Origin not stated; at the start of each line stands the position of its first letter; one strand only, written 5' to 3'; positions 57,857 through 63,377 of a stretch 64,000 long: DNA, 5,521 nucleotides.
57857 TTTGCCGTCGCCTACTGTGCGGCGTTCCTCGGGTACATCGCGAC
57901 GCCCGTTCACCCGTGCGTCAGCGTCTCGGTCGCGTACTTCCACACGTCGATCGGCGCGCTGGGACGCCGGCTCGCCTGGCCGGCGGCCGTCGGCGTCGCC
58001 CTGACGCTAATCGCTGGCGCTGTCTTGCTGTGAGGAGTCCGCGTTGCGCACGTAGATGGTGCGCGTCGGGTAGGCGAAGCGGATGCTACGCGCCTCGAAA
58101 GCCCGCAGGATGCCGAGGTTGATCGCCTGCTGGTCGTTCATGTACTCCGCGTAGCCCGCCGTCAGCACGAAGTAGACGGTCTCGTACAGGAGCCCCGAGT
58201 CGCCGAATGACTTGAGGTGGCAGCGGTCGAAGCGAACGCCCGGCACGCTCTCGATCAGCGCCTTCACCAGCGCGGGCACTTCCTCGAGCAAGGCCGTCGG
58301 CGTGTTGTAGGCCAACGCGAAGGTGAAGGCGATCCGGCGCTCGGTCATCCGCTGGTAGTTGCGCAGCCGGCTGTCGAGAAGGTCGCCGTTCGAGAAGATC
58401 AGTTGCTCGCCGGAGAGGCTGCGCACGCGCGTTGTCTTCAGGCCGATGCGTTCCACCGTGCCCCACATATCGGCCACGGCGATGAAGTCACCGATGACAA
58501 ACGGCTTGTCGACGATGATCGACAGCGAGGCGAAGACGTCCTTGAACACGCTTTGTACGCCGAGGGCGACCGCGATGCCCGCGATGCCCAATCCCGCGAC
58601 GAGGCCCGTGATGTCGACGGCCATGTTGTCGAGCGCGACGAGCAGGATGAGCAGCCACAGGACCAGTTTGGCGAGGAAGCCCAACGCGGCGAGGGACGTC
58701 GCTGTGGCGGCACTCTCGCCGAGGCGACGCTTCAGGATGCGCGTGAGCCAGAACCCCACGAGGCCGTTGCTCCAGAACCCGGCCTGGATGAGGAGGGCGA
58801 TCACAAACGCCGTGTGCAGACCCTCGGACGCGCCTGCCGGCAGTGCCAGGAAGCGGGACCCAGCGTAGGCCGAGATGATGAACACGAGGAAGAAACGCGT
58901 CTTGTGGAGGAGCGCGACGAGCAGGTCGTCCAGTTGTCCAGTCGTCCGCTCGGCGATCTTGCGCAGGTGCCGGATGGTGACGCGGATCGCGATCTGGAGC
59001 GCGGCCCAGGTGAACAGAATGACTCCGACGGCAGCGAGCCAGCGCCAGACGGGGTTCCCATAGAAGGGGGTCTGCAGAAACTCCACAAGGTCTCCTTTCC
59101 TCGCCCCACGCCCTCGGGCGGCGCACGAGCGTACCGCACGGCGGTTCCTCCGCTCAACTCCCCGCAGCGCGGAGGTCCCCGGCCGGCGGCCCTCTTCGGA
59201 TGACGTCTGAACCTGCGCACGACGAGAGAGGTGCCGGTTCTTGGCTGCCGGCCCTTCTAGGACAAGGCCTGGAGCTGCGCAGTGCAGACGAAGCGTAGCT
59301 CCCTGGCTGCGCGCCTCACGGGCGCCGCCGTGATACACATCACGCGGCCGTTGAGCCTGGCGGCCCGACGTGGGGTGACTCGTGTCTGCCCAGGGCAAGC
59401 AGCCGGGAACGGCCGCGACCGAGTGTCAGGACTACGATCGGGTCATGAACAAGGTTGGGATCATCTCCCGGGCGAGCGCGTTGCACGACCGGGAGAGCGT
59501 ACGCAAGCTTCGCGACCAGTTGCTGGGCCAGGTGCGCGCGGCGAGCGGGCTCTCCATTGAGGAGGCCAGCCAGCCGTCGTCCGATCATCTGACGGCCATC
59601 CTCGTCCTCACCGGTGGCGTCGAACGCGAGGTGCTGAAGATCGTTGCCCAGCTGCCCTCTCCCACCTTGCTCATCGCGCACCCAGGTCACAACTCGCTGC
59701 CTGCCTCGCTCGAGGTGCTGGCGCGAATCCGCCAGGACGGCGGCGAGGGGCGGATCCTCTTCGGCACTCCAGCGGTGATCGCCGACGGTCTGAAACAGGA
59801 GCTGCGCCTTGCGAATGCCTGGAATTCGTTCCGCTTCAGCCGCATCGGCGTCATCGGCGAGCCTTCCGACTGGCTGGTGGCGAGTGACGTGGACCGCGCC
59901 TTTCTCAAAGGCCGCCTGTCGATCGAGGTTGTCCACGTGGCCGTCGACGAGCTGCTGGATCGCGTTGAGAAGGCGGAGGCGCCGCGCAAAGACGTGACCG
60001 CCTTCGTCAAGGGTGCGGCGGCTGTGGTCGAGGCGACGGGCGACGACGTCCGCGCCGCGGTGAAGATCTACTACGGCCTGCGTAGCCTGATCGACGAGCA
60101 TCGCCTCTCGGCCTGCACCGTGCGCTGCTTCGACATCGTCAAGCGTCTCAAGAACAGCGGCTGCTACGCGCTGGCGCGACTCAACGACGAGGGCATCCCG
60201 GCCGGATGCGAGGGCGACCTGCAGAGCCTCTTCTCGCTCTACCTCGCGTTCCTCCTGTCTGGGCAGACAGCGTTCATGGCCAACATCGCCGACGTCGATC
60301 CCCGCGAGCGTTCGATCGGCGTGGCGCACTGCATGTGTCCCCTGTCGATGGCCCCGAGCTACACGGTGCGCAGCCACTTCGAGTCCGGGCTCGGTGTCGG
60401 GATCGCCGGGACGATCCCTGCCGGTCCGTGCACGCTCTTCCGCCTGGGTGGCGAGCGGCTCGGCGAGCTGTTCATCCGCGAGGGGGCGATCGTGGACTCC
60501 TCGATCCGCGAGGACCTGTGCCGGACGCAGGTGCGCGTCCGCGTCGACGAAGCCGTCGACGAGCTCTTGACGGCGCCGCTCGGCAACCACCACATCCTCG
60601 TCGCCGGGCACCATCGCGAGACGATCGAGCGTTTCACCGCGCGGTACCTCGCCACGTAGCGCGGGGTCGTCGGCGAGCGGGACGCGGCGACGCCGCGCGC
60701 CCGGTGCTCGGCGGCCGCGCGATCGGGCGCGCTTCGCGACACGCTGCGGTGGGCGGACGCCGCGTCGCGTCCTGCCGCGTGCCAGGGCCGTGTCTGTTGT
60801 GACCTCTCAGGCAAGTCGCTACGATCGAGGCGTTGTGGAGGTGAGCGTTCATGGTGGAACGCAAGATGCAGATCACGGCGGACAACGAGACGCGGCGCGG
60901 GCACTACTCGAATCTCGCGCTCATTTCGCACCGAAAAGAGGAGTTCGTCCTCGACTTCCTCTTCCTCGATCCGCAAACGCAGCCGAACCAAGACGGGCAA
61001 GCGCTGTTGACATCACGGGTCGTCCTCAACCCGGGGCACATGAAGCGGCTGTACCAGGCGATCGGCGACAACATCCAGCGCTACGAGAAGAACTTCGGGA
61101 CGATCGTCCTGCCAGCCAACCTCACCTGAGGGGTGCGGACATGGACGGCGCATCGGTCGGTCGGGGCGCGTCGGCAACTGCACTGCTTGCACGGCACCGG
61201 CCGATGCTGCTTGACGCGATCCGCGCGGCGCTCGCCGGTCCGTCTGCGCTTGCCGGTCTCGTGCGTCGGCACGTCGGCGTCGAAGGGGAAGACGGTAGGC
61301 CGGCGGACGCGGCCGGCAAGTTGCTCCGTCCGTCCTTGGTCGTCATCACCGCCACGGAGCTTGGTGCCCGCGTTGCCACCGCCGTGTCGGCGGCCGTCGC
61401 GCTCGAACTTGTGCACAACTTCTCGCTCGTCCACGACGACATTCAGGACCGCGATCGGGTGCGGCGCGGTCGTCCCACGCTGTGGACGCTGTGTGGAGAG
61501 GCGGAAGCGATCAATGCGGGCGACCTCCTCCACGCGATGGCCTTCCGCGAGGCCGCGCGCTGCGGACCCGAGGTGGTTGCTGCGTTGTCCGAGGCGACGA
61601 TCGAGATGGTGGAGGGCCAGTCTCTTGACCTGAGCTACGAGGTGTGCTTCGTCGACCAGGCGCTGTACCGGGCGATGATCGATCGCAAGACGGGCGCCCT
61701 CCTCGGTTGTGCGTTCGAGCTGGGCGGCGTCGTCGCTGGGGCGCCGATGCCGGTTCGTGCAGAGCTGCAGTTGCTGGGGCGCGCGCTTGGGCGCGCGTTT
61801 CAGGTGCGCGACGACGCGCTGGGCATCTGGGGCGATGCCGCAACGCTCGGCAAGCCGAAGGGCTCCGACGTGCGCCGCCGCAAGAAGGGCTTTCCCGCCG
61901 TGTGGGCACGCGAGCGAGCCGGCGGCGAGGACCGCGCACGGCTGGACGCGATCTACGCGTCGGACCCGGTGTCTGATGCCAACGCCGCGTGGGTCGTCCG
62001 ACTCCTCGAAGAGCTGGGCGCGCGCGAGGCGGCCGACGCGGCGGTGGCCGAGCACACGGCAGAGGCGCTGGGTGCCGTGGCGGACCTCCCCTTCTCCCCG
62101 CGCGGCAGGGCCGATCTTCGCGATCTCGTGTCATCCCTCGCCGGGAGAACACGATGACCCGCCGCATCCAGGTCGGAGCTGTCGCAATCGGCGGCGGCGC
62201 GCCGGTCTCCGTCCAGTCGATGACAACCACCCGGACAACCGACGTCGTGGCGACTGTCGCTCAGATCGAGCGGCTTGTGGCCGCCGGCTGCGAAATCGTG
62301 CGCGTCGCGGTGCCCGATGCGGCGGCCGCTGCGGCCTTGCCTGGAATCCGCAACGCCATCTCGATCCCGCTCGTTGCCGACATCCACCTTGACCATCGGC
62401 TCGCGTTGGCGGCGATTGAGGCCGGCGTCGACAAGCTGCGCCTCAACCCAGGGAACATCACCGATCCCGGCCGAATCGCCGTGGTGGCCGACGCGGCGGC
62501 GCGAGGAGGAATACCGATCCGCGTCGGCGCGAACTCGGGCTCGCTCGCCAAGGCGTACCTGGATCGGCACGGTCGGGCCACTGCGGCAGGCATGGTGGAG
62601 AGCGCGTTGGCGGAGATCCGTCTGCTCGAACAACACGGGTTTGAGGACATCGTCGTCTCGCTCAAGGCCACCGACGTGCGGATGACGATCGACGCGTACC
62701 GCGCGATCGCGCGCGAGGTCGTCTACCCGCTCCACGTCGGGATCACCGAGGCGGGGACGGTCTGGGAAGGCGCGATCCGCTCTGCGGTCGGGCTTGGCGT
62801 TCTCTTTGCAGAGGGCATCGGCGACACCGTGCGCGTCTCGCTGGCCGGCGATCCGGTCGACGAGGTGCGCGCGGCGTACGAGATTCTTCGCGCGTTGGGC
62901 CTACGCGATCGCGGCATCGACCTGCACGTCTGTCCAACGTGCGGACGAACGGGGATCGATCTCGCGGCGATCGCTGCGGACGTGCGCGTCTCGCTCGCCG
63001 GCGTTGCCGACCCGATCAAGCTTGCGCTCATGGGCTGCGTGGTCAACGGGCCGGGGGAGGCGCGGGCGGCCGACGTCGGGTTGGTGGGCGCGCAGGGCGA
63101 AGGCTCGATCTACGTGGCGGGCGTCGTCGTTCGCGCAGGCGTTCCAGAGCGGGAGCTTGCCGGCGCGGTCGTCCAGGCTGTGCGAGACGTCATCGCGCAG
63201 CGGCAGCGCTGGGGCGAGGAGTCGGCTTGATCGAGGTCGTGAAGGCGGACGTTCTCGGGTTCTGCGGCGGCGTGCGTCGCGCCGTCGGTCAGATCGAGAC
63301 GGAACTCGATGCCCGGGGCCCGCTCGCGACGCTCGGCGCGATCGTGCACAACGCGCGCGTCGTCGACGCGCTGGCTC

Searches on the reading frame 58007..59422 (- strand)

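Call 67: search_protein_families(library=pfam, proteins=[window:58007-59422:-], max_evalue=0.00001)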
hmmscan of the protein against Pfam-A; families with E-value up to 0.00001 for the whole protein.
window:58007-59422:- (471 aa): 3 families
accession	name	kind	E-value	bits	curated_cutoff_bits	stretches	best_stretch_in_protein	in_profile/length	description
PF00924.24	MS_channel_2nd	-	3.4e-16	59.5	20.2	1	292-358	2-68/68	Mechanosensitive ion channel, beta-domain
PF21082.3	MS_channel_3rd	-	9.6e-07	29.6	21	1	365-449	2-88/88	Mechanosensitive ion channel MscS, C-terminal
PF21088.3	MS_channel_1st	-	2.1e-06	28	23.1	1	250-290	2-42/42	Mechanosensitive ion channel, transmembrane helices 2/3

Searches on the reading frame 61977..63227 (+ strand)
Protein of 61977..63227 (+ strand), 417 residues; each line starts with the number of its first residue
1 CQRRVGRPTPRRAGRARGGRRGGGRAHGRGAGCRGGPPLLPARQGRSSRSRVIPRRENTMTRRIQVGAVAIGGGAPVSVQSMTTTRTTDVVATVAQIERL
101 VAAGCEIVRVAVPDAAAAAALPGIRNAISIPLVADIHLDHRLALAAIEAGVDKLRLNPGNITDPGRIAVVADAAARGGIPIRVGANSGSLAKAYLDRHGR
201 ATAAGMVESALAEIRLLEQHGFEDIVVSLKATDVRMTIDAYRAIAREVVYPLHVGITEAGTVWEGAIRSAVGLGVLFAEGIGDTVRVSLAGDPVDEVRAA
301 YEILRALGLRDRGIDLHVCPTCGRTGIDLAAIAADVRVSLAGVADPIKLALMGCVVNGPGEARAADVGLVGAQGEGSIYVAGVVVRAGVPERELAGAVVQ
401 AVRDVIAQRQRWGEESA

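Call 67: search_protein_families(library=pfam, proteins=[window:61977-63227:+], max_evalue=0.00001)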
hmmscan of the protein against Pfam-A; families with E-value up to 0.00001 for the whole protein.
window:61977-63227:+ (417 aa): 1 family
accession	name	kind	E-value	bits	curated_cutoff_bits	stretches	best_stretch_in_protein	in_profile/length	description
PF04551.19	GcpE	-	1.7e-134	448.7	32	1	61-403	1-342/343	GcpE protein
